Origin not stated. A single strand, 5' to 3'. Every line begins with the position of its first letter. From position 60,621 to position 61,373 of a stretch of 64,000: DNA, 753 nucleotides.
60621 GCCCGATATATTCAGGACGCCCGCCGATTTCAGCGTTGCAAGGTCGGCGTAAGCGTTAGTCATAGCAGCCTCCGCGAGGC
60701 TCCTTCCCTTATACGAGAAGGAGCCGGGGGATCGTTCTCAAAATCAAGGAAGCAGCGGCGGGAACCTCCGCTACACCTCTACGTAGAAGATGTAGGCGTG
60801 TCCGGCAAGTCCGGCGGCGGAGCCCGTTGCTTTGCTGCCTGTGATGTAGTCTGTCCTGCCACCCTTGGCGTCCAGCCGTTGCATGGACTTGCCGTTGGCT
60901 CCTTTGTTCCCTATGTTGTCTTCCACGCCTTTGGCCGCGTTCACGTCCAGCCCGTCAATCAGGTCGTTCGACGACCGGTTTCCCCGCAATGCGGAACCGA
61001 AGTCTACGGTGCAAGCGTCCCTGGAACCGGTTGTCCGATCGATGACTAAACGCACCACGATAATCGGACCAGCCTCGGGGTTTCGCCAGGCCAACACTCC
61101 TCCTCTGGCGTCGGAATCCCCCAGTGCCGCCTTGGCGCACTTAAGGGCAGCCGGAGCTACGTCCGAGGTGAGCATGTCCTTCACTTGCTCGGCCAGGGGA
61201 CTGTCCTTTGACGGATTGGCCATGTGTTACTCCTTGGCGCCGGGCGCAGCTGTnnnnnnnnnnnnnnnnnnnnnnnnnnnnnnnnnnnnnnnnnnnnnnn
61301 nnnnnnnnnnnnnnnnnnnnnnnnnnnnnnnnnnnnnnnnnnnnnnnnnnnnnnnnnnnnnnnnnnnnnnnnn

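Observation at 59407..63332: Intact head-only phage module with no portal, terminase, tail, lysis or integrase genes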

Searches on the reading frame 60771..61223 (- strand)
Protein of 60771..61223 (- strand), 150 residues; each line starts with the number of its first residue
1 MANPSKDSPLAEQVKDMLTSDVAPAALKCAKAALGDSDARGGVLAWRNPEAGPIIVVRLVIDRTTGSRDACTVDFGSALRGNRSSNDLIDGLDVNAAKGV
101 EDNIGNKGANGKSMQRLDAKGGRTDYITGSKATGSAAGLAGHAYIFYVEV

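Call 3: search_protein_families(library=pfam, proteins=[window:60771-61223:-], max_evalue=0.1)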
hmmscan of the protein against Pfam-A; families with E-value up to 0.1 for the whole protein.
window:60771-61223:- (150 aa): 0 families

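Call 4: search_protein_families(library=phrogs, proteins=[window:60771-61223:-], max_evalue=0.1)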
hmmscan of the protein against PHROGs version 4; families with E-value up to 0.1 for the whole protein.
window:60771-61223:- (150 aa): 0 families

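Call 38: search_solved_structures(query=A2, max_evalue=10)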
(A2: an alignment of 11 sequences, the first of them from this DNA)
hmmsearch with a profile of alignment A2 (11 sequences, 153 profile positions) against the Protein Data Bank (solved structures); distinct sequences matched with E-value up to 10: 1.
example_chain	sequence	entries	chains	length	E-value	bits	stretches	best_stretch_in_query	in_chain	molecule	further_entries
26de_W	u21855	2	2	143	4.3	10.6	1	36-104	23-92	Structural protein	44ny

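Call 60: predict_structure(alignment_id=A4)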
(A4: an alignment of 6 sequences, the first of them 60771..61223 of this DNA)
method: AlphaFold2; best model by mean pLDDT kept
length: 150 residues; sequences in the alignment: 6
mean_pLDDT: 80.5   pTM: 0.74
mean pLDDT of the five models: 80.5, 78.5, 78.3, 68.9, 67.8
residues with pLDDT >= 90: 57; 70-90: 61; 50-70: 12; < 50: 20
segments of 3 or more residues with pLDDT < 50: 1-8, 11-13, 15-23
pLDDT, mean of each block of 10 residues (from residue 1): 45 46 71 77 90 93 85 91 88 81 86 88 90 83 93
secondary structure, 60 per line:
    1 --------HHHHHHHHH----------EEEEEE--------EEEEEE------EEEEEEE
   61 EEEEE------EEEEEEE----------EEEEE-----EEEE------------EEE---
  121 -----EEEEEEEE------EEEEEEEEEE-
elements in order: H9-17 E28-33 E42-47 E54-65 E72-78 E89-93 E99-102 E115-117 E126-133 E140-149

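Call 68: fold_search(model_id=the predicted structure, library=pdb)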
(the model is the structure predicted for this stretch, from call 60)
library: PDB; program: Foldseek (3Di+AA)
matches with E <= 10: 1506; with E <= 0.001: 0
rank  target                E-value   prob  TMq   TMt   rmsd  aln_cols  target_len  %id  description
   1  8pdz_A                3.5e-03  0.99  0.34  0.42   8.2       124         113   10  Recombinant Ena3A L-Type endospore appendages (released 2023-11-08)
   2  8vsd_F                5.4e-03  0.87  0.30  0.18  13.3       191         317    8  avb8/L-TGF-b1/GARP (released 2024-09-11)
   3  6gjt_A                6.3e-03  0.97  0.36  0.32  18.3       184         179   11  Chlamydia protein Pgp3 studied at high resolution in a new crystal form (released 2018-07-25)
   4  7dou_4                7.8e-03  0.98  0.38  0.44   6.3       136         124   15  Trimeric cement protein structure of Helicobacter pylori bacteriophage KHP40 (released 2021-10-27)
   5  5ffo_G                9.7e-03  0.60  0.27  0.18  14.9       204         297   10  Integrin alpha V beta 6 in complex with pro-TGF-beta (released 2017-01-25)
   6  7nul_3                1.0e-02  0.96  0.37  0.30  10.2       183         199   10  Rhinovirus-14 ICAM-1 activated particle at pH 6.2 (released 2021-05-19)
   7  3vdd_A                1.0e-02  0.89  0.36  0.23  14.2       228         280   10  Structure of HRV2 capsid complexed with antiviral compound BTA798 (released 2012-09-12)
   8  2zez_C                1.0e-02  0.69  0.24  0.25   9.4       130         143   11  Family 16 Carbohydrate Binding Module-2 (released 2008-03-25)
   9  6yf6_B                1.1e-02  0.96  0.36  0.37  10.9       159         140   13  EclA C-terminal domain; sugar-binding protein (released 2021-04-07)
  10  7eel_H                1.2e-02  0.99  0.44  0.47   5.4       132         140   12  Cyanophage Pam1 capsid asymmetric unit (released 2021-10-20)
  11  7cz6                  1.4e-02  1.00  0.44  0.51   5.2       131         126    8  Protrusion structure of Omono River virus (released 2021-03-03)
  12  6gjt_E                1.4e-02  0.94  0.37  0.33  17.6       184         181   11  Chlamydia protein Pgp3 studied at high resolution in a new crystal form (released 2018-07-25)
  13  8x99_A                1.4e-02  0.80  0.30  0.23  10.5       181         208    6  Cryo-EM structure of coxsackievirus A16 A-particle in complex with Fab h1A6.2 (released 2024-09-04)
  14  7rlm_A                1.4e-02  0.99  0.43  0.44   6.3       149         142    5  Crystal Structure of Potato Leafroll Virus (PLRV) Coat Protein (released 2022-01-19)
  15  6sco_A                1.4e-02  0.97  0.38  0.40   6.7       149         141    8  Cryo-EM Structure of Potato Leaf Roll Virus VLP (released 2019-10-02)
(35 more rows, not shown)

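Call 74: search_protein_families(library=ncbifam, proteins=[window:60771-61223:-], max_evalue=0.1)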
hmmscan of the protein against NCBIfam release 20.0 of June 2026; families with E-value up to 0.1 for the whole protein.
window:60771-61223:- (150 aa): 0 families

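Call 75: search_protein_families(library=padloc, proteins=[window:60771-61223:-], max_evalue=0.01)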
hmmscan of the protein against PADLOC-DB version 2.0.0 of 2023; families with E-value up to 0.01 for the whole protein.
window:60771-61223:- (150 aa): 0 families

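Call 104: fold_search(model_id=the predicted structure, library=viral)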
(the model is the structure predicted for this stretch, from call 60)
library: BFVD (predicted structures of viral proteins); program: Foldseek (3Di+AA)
matches with E <= 10: 1726; with E <= 0.001: 9
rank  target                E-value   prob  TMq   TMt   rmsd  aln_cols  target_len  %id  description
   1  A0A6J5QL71            2.5e-04  1.00  0.50  0.54   4.5       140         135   14  Uncharacterized protein [uncultured Caudovirales phage]
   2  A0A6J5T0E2            3.8e-04  1.00  0.40  0.35   9.1       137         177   10  Collagen triple helix repeat [uncultured Caudovirales phage]
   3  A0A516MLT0            4.3e-04  1.00  0.48  0.29   6.0       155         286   13  (no name in the UniProt tables at hand)
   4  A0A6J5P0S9            5.6e-04  1.00  0.51  0.49   8.5       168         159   16  Uncharacterized protein [uncultured Caudovirales phage]
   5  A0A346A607            6.6e-04  1.00  0.36  0.28  12.6       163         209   12  (no name in the UniProt tables at hand)
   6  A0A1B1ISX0            8.2e-04  1.00  0.59  0.65   4.6       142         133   12  (no name in the UniProt tables at hand)
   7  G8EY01                8.2e-04  1.00  0.41  0.48   5.6       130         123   12  Uncharacterized protein [Synechococcus phage S-CAM8]
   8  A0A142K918            8.7e-04  0.99  0.36  0.37  12.1       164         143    9  Minor tail protein [Gordonia phage Yvonnetastic]
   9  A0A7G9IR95            9.7e-04  0.97  0.32  0.25  11.5       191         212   13  Capsid protein [Thrips tabaci associated luteo-like virus 1]
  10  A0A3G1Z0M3            1.1e-03  1.00  0.50  0.38  10.9       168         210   12  Uncharacterized protein [Melon chlorotic spot virus]
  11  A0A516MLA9            1.1e-03  1.00  0.44  0.42  10.7       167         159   15  (no name in the UniProt tables at hand)
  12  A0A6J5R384            1.1e-03  1.00  0.43  0.41  10.3       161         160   11  Uncharacterized protein [uncultured Caudovirales phage]
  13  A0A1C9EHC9            1.1e-03  1.00  0.42  0.16   8.3       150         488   11  Minor tail protein [Mycobacterium phage Tonenili]
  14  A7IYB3                1.1e-03  1.00  0.38  0.38  15.2       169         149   12  Gp42 [Corynebacterium phage P1201]
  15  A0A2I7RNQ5            1.2e-03  1.00  0.43  0.48   7.0       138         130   15  (no name in the UniProt tables at hand)
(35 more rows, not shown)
